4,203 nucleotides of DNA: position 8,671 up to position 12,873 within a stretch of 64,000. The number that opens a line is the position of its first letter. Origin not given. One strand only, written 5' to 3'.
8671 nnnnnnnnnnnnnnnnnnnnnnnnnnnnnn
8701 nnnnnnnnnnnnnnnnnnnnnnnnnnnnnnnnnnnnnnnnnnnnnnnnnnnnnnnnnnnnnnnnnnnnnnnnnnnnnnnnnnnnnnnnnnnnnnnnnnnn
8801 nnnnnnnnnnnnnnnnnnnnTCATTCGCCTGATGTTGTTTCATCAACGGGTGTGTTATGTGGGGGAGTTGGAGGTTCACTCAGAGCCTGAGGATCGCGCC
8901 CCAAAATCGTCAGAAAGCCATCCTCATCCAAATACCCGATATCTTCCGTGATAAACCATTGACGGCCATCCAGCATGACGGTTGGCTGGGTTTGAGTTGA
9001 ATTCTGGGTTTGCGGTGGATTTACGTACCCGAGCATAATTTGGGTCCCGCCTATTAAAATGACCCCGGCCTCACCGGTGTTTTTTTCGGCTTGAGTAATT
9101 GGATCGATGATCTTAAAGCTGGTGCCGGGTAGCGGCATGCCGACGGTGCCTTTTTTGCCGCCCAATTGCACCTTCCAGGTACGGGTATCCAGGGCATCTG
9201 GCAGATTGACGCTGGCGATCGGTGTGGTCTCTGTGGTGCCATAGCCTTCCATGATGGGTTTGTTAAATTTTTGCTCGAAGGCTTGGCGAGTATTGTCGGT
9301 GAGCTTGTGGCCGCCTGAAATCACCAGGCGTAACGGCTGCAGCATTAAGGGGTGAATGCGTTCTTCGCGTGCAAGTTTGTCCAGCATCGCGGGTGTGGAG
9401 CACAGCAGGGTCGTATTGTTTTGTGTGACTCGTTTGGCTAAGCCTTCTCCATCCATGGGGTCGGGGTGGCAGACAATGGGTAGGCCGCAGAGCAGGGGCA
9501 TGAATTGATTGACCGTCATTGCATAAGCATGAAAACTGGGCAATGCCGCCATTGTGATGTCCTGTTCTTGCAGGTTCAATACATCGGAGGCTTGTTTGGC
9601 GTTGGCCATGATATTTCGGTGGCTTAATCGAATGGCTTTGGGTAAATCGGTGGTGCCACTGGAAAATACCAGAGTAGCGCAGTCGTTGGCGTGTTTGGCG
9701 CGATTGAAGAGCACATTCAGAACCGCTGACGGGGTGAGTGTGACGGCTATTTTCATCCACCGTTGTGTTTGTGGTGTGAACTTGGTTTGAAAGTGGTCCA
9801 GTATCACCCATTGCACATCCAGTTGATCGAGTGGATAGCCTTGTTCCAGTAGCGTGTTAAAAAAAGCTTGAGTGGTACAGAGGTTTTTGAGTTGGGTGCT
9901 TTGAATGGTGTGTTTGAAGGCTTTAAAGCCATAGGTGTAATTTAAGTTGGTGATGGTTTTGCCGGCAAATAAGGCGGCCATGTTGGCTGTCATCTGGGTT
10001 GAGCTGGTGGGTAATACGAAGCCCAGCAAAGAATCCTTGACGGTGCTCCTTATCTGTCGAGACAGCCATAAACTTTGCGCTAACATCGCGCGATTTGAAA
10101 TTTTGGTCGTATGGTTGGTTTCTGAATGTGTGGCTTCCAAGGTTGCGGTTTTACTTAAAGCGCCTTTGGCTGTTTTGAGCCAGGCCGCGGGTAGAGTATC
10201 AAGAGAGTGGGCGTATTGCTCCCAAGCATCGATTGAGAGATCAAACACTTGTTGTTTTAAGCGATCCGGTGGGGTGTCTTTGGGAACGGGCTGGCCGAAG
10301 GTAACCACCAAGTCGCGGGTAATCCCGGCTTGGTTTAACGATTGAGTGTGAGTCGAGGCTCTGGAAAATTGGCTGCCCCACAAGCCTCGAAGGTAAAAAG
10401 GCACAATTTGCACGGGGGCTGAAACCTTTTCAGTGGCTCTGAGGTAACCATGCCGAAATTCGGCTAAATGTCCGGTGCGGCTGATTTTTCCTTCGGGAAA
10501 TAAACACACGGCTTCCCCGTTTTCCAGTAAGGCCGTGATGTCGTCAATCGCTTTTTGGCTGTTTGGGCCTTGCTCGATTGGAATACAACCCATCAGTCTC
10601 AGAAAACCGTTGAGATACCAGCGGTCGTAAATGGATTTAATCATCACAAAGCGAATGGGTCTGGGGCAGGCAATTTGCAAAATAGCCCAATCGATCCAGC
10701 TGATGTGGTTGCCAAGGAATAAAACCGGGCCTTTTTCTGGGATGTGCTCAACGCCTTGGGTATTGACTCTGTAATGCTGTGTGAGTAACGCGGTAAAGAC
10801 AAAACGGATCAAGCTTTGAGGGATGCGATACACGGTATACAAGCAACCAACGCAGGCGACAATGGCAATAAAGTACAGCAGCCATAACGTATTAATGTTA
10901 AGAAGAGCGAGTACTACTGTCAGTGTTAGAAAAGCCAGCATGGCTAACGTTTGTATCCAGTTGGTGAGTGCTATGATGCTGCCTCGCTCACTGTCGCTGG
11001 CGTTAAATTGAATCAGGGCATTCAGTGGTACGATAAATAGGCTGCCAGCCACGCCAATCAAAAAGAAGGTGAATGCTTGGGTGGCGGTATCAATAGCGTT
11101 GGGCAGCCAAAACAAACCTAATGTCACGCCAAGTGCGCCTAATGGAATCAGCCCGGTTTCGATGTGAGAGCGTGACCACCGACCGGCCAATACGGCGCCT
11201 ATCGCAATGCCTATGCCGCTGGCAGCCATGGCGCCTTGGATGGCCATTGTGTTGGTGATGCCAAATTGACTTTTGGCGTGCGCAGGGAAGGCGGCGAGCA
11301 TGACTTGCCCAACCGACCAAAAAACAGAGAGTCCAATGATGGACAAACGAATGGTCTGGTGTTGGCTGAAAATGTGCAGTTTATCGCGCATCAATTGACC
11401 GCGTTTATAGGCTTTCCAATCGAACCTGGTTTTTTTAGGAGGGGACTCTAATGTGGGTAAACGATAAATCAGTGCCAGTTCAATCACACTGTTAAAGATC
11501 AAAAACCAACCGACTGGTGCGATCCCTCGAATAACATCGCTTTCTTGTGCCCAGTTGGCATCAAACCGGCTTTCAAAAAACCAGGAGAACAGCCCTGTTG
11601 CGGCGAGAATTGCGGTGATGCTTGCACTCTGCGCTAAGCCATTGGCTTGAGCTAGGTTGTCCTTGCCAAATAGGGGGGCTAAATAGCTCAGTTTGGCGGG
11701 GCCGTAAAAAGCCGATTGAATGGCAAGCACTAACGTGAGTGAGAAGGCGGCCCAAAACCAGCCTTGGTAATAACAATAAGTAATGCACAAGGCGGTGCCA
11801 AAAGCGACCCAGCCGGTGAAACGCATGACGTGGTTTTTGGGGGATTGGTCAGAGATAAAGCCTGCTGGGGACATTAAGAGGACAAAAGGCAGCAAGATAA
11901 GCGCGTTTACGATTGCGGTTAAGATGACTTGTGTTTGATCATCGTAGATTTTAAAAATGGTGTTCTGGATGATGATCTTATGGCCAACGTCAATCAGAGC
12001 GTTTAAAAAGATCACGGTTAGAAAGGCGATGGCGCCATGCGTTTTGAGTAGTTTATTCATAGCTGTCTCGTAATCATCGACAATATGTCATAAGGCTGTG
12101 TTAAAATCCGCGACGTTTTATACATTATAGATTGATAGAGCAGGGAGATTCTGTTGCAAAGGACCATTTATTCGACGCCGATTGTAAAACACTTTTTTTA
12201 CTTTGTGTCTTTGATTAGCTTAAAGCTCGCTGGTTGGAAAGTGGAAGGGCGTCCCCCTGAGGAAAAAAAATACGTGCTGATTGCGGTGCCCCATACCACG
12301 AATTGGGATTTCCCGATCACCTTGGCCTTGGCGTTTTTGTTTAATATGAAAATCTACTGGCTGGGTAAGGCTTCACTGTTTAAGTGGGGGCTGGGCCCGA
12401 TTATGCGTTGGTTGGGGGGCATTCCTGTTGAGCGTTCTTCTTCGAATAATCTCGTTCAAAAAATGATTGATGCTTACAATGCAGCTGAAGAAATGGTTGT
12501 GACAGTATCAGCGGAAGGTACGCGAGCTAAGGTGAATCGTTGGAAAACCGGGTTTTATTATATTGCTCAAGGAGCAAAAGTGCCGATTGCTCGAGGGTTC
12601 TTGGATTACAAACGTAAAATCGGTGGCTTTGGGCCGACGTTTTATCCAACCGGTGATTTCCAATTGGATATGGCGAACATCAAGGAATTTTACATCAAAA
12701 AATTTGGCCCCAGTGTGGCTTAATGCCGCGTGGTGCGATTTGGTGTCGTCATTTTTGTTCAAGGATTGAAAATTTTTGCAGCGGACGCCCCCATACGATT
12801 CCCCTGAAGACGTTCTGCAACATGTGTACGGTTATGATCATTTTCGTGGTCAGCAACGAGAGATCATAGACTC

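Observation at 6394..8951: Accessory two-gene cassette: divergent second PRPP-synthetase-like enzyme plus a 377-aa orphan with permuted papain-like motifs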

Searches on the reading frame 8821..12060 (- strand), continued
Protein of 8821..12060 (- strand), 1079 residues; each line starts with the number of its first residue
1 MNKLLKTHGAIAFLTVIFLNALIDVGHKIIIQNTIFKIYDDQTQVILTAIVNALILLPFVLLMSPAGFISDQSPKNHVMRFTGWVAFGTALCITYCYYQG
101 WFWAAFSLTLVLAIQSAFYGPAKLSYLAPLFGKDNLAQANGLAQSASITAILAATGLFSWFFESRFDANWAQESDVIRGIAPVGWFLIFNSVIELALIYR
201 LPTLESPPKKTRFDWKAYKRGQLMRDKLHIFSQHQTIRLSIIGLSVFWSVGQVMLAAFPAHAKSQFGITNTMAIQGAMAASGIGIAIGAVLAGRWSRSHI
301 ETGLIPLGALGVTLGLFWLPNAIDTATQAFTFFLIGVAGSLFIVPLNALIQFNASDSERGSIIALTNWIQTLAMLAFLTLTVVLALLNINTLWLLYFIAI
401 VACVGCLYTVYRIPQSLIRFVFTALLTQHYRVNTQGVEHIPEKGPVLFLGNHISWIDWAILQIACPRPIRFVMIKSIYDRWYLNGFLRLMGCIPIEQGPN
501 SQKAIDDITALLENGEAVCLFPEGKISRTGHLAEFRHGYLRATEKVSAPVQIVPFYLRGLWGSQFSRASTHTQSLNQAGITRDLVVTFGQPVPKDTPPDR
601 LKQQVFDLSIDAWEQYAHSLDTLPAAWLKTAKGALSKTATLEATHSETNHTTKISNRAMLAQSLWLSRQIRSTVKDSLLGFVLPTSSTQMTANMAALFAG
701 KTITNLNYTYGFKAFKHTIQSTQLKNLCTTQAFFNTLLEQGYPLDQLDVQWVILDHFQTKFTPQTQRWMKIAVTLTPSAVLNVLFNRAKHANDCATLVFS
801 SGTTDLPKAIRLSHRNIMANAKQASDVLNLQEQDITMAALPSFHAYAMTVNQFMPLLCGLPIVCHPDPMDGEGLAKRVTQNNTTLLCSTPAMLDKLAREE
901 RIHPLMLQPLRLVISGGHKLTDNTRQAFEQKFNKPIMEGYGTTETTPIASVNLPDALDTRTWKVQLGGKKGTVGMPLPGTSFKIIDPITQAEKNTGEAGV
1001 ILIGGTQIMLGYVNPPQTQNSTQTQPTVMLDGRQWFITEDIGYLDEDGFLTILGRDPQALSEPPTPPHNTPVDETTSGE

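Call 69: find_related_loci(query=window:8821-12060:-, collection=metagenome_contigs, flank=6000)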
Query window:8821-12060:- (1079 aa) in metagenome_contigs; peptide patterns used: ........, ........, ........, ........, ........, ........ (x = any residue, [..] = any of these).
497 stretches matched a pattern; 446 encode a relative of the query (tblastn E <= 1e-3); the best 80 are kept; 80 distinct loci.
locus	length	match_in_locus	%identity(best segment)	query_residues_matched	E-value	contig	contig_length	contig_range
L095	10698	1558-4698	51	1-1055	0e+0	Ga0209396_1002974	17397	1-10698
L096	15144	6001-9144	53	1-1055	0e+0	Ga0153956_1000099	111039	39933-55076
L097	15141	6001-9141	51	1-1055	0e+0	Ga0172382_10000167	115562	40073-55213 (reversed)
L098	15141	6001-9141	49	1-1055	0e+0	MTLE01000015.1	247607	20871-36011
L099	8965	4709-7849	49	1-1055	0e+0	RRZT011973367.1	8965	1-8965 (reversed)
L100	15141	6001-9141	49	1-1055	0e+0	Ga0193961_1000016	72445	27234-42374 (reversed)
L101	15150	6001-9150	49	1-1055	0e+0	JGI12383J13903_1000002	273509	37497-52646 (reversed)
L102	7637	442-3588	50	1-1055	0e+0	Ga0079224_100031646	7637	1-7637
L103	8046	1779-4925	50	1-1055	0e+0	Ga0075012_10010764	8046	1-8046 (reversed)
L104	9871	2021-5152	48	1-1052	0e+0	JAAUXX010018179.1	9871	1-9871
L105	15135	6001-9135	47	1-1055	0e+0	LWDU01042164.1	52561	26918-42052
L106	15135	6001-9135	48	1-1055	0e+0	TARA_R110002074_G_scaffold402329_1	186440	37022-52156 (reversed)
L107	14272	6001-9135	47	1-1055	0e+0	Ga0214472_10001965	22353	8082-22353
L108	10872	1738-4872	47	1-1055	0e+0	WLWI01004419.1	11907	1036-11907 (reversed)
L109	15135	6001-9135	50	1-1055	0e+0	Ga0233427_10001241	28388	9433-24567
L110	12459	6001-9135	48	1-1055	0e+0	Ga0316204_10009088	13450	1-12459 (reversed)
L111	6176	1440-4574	48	1-1055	0e+0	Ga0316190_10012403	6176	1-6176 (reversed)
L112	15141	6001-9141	49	1-1055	0e+0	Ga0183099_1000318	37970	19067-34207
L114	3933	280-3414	47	1-1055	0e+0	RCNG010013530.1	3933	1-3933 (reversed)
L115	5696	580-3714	46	1-1055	0e+0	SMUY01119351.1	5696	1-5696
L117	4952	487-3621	46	1-1055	0e+0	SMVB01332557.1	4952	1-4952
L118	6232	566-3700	46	1-1055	0e+0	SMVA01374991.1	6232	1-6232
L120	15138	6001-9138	48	1-1055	0e+0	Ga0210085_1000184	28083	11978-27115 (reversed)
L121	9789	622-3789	48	1-1055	0e+0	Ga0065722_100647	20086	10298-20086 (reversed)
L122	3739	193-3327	47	1-1055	0e+0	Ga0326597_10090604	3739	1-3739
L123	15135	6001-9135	48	1-1055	0e+0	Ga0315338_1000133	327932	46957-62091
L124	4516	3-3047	50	33-1055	0e+0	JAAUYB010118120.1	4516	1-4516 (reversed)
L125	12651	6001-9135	48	1-1055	0e+0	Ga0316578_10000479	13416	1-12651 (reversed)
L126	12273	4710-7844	48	1-1055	0e+0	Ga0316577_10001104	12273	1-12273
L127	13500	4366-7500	48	1-1055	0e+0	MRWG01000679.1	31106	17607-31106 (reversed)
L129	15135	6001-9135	47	1-1055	0e+0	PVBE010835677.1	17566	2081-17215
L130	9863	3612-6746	46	1-1055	0e+0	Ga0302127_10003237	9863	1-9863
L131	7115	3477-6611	46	1-1055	0e+0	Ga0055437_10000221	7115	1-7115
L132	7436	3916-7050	46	1-1055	0e+0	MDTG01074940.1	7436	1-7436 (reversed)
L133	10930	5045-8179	47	1-1055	0e+0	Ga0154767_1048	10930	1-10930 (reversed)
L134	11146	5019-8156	47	1-1055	0e+0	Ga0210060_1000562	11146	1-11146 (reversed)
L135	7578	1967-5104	46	1-1055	0e+0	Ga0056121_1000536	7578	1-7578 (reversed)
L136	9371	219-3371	47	1-1055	0e+0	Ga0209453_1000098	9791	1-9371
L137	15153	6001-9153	47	1-1055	0e+0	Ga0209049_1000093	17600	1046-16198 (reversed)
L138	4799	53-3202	47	1-1055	0e+0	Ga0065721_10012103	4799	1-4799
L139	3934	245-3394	45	1-1055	0e+0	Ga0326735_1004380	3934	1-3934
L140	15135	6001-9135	45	1-1055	0e+0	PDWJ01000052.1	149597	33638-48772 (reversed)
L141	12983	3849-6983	46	1-1055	0e+0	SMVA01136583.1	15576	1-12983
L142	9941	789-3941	46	1-1055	0e+0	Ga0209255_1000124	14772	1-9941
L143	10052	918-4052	46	1-1055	0e+0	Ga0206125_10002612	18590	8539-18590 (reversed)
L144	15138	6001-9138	44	1-1055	0e+0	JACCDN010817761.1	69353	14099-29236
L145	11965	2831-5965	46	1-1055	0e+0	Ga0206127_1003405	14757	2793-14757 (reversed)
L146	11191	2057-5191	45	1-1055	0e+0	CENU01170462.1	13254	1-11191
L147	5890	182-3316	44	1-1055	0e+0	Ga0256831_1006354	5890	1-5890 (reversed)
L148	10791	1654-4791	45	1-1055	0e+0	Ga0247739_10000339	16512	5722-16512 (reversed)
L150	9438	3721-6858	45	1-1055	0e+0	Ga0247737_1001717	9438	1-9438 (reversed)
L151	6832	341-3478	45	1-1055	0e+0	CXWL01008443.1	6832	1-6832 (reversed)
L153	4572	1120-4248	44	1-1055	0e+0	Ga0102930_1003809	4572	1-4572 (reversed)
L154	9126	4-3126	43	5-1055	0e+0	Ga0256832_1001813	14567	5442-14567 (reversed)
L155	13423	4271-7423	45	1-1055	0e+0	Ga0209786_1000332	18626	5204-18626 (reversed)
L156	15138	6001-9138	44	1-1055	0e+0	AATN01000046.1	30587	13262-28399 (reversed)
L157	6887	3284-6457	46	1-1055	0e+0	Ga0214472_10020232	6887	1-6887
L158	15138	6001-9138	45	1-1055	0e+0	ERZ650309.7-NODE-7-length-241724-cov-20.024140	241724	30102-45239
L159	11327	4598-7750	45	1-1055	0e+0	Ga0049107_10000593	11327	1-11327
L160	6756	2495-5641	45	1-1055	0e+0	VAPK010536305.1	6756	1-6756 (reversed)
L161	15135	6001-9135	46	1-1055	0e+0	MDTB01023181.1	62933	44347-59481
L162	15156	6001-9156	46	1-1055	0e+0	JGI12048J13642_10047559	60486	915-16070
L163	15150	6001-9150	45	1-1055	0e+0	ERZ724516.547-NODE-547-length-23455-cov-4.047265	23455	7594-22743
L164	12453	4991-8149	45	1-1055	0e+0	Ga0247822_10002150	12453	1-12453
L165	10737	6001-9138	44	1-1055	0e+0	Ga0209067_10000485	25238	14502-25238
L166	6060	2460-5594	45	4-1055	0e+0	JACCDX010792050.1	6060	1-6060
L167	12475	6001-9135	45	4-1055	0e+0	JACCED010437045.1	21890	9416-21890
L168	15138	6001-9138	44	1-1055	0e+0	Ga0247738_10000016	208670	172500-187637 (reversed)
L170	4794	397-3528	45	1-1055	0e+0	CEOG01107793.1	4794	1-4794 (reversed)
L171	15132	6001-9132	45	1-1055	0e+0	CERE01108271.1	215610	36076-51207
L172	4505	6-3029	45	44-1055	0e+0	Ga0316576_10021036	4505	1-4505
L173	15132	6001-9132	45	1-1055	0e+0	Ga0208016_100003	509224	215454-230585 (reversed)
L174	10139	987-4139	46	1-1055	0e+0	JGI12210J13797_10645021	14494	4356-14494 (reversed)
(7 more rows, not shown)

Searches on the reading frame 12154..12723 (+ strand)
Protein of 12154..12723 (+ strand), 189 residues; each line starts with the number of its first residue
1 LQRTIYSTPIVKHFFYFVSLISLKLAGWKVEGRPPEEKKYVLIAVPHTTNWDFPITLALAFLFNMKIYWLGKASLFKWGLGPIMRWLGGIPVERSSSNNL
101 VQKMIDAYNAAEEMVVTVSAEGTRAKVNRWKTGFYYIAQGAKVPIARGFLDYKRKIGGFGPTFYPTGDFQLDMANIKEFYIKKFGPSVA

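Call 68: search_protein_families(library=ncbifam, proteins=[window:12154-12723:+], max_evalue=0.00001)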
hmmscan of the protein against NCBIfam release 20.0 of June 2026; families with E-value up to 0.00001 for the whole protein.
window:12154-12723:+ (189 aa): 1 family
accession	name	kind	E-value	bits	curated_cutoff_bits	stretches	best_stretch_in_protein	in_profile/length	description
TIGR00530.1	AGP_acyltrn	subfamily_domain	2.2e-10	40.4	102.95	1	30-145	4-124/130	1-acylglycerol-3-phosphate O-acyltransferase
